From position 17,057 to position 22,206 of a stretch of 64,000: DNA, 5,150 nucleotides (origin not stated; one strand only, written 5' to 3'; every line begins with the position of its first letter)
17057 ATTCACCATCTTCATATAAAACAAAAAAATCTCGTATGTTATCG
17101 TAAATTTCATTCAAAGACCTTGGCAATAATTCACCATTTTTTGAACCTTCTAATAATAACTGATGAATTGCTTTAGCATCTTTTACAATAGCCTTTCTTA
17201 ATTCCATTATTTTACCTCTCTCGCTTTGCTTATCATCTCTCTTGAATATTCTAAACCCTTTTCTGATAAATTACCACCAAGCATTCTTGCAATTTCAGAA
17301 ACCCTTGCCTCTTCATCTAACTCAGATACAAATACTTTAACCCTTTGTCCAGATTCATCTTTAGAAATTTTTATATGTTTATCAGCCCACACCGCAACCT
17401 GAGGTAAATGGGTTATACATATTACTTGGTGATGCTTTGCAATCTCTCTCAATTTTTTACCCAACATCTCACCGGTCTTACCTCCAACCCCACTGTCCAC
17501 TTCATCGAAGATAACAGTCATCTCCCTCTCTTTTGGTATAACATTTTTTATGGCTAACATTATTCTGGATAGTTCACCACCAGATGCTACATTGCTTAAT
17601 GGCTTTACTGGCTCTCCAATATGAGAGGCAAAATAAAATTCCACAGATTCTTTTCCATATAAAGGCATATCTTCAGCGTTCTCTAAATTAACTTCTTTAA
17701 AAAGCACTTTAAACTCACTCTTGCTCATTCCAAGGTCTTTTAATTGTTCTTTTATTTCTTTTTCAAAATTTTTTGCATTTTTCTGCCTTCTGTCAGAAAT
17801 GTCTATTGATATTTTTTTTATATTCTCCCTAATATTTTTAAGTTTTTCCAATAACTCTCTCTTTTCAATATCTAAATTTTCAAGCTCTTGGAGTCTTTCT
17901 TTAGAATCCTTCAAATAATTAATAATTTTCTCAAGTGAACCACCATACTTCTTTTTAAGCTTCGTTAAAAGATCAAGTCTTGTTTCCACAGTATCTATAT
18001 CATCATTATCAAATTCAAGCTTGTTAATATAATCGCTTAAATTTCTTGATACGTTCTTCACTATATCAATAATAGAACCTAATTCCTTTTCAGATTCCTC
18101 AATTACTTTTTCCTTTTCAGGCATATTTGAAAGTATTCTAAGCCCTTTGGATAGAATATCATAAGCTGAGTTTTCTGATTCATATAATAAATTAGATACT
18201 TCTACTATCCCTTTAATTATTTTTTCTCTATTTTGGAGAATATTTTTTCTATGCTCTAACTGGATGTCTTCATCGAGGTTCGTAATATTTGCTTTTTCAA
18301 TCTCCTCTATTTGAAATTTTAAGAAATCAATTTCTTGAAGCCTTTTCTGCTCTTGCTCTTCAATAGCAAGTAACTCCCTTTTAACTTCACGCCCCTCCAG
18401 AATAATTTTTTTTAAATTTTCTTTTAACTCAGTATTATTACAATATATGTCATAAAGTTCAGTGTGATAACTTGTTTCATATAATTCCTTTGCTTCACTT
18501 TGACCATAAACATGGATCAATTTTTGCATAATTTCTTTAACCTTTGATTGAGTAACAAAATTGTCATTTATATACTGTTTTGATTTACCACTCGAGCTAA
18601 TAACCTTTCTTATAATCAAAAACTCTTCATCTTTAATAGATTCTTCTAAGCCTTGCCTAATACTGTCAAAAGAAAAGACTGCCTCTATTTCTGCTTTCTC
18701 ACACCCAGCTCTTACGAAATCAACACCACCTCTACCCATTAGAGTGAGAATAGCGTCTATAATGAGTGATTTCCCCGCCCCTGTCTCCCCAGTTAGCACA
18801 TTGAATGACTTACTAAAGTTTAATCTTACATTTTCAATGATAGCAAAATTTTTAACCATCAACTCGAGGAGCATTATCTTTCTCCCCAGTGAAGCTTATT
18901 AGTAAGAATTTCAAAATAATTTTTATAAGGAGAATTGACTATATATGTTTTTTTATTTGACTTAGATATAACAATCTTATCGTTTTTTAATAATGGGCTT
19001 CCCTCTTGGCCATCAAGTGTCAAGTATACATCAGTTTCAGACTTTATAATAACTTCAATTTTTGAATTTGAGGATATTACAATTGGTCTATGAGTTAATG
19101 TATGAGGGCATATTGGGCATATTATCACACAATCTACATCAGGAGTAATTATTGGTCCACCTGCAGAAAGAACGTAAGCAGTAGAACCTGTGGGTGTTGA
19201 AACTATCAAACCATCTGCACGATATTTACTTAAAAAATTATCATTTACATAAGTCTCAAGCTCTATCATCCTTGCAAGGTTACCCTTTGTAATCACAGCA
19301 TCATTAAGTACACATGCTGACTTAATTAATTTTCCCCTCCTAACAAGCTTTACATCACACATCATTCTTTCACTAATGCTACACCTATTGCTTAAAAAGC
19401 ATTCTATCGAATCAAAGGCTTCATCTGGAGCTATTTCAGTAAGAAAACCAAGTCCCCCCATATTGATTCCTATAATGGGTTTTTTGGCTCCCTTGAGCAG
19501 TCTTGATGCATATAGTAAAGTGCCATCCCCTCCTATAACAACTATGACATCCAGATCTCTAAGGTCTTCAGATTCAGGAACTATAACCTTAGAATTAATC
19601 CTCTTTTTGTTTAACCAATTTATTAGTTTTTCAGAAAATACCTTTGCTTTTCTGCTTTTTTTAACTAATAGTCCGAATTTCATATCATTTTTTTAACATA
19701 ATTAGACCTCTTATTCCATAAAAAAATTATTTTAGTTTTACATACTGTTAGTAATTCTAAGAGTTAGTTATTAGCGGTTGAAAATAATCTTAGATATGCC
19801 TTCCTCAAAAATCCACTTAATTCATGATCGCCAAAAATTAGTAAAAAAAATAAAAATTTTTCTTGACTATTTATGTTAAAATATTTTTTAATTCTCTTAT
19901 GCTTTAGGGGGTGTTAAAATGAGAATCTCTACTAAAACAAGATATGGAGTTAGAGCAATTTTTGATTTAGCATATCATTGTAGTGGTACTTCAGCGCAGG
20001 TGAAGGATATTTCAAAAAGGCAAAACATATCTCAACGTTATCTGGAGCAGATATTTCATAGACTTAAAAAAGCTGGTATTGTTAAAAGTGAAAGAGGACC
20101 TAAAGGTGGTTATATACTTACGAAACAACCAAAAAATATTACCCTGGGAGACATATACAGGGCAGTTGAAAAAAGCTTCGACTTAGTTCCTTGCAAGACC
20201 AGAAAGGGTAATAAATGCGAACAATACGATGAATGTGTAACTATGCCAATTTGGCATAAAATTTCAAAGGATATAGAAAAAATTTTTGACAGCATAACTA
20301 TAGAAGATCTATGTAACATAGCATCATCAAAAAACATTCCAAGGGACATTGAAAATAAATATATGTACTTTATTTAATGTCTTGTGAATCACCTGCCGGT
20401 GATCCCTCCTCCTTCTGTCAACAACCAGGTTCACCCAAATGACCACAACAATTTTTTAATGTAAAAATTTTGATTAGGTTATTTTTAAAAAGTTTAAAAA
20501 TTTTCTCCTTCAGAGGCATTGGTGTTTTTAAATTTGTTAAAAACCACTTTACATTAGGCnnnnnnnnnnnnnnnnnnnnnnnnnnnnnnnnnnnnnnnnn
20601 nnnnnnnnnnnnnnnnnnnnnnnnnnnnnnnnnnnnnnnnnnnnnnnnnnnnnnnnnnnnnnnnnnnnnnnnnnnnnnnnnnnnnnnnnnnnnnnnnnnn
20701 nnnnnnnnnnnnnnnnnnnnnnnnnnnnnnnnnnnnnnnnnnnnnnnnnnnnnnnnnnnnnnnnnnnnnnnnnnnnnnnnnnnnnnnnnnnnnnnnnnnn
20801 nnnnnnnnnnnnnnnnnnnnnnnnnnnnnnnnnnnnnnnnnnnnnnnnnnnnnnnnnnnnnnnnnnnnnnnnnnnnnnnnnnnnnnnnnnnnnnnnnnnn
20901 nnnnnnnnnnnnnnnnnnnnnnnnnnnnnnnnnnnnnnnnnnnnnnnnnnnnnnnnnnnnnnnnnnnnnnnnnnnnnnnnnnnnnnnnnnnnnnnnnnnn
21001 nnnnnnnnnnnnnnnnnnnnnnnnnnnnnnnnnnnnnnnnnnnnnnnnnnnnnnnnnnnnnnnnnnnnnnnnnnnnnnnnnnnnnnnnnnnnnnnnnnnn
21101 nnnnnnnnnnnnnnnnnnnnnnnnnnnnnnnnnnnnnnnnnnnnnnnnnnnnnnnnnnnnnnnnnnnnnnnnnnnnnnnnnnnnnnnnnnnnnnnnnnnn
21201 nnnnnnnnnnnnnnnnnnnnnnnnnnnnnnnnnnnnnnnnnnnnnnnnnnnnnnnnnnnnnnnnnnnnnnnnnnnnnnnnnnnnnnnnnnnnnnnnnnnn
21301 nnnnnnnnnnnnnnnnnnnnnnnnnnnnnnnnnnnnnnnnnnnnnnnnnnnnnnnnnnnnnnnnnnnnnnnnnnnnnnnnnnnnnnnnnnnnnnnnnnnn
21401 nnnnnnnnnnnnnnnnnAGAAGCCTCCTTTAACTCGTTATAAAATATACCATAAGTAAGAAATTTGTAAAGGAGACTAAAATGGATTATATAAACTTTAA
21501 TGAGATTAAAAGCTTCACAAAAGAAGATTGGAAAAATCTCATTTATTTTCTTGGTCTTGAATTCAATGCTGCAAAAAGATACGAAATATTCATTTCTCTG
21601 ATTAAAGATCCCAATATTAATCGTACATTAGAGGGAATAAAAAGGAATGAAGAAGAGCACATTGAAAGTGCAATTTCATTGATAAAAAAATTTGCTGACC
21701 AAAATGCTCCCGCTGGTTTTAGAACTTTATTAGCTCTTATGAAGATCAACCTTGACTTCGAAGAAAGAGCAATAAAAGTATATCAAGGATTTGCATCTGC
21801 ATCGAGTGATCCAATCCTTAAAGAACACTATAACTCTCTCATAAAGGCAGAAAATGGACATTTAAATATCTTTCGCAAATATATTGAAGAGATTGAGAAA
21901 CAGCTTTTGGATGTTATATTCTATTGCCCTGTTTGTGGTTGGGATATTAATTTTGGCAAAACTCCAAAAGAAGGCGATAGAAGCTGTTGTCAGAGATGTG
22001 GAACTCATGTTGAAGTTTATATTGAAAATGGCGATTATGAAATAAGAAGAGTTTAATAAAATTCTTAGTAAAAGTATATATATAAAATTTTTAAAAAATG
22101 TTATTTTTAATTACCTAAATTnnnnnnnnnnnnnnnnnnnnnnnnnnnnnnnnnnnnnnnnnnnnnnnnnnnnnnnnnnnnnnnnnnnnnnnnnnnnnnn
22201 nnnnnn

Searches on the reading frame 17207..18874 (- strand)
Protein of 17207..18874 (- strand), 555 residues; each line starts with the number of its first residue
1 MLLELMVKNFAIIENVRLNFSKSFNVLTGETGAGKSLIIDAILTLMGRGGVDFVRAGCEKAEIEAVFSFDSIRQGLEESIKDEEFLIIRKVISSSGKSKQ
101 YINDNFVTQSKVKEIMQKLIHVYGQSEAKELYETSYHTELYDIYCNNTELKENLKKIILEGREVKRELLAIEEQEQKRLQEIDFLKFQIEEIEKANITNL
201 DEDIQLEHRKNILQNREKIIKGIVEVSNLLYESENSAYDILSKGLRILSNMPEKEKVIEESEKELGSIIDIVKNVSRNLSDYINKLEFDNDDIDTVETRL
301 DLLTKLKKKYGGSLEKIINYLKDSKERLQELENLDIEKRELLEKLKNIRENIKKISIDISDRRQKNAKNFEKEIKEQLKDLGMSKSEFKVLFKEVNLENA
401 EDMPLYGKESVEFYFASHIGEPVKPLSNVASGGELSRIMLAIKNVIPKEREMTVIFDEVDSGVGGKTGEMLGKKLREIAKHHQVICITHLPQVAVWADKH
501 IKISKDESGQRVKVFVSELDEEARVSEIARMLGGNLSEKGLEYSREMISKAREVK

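Call 51: search_protein_families(library=pfam, proteins=[window:17207-18874:-], max_evalue=0.01)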
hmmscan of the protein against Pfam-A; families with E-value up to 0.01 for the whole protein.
window:17207-18874:- (555 aa): 6 families
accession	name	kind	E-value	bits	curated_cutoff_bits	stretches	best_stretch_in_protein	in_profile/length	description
PF02463.25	SMC_N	-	5.6e-14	52.5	40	1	2-509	2-217/220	RecF/RecN/SMC N terminal domain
PF13476.12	AAA_23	-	3.9e-09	37.9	27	1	5-205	2-194/201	AAA domain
PF13555.12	AAA_29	-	1.3e-05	25.3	27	1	6-46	5-46/61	P-loop containing region of AAA domain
PF13175.12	AAA_15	-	0.00038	20.6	32.1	0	2-490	3-370/374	AAA ATPase domain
PF13191.12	AAA_16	-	0.0015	19.5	32.6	1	24-78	26-85/167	AAA ATPase domain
PF13401.12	AAA_22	-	0.0021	18.8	27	0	21-81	4-59/130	AAA domain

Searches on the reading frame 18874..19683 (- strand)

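Call 51: search_protein_families(library=pfam, proteins=[window:18874-19683:-], max_evalue=0.01)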
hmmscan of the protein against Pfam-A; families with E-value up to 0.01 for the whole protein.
window:18874-19683:- (269 aa): 3 families
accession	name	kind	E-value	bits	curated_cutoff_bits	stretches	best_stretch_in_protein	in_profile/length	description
PF20143.4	NAD_kinase_C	-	1.8e-42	144.5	23.7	1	126-250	1-125/126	ATP-NAD kinase C-terminal domain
PF01513.26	NAD_kinase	-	2e-17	64.1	25.5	1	40-97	69-126/130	ATP-NAD kinase N-terminal domain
PF00781.29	DAGK_cat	-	0.0083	16.2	23.6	0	42-73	54-86/125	Diacylglycerol kinase catalytic domain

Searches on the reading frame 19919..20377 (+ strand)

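Call 14: search_protein_families(library=pfam, proteins=[window:19919-20377:+], max_evalue=0.001)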
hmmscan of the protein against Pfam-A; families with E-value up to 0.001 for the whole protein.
window:19919-20377:+ (152 aa): 2 families
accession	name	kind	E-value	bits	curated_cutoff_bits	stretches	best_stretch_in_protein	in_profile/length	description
PF02082.26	Rrf2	-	6.6e-44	149.7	30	1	3-133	1-131/132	Iron-dependent Transcriptional regulator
PF03444.21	HrcA_DNA-bdg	-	0.00014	21.9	21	1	19-70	17-68/79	Winged helix-turn-helix transcription repressor, HrcA DNA-binding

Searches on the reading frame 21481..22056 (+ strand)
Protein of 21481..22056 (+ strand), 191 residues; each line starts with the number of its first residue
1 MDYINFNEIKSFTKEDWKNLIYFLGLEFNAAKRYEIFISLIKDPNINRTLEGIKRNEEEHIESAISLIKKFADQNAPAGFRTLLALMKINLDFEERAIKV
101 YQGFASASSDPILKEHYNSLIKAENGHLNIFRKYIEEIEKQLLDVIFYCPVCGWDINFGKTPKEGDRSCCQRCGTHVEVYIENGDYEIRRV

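Call 14: search_protein_families(library=pfam, proteins=[window:21481-22056:+], max_evalue=0.001)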
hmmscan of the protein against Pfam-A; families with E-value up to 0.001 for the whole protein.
window:21481-22056:+ (191 aa): 2 families
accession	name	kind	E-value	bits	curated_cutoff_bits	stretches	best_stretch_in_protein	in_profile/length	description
PF02915.23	Rubrerythrin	-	5.1e-08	33.8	22.8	1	26-134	9-136/137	Rubrerythrin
PF03232.19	COQ7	-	5.5e-05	23.3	23.5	0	85-139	5-60/169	Ubiquinone biosynthesis protein COQ7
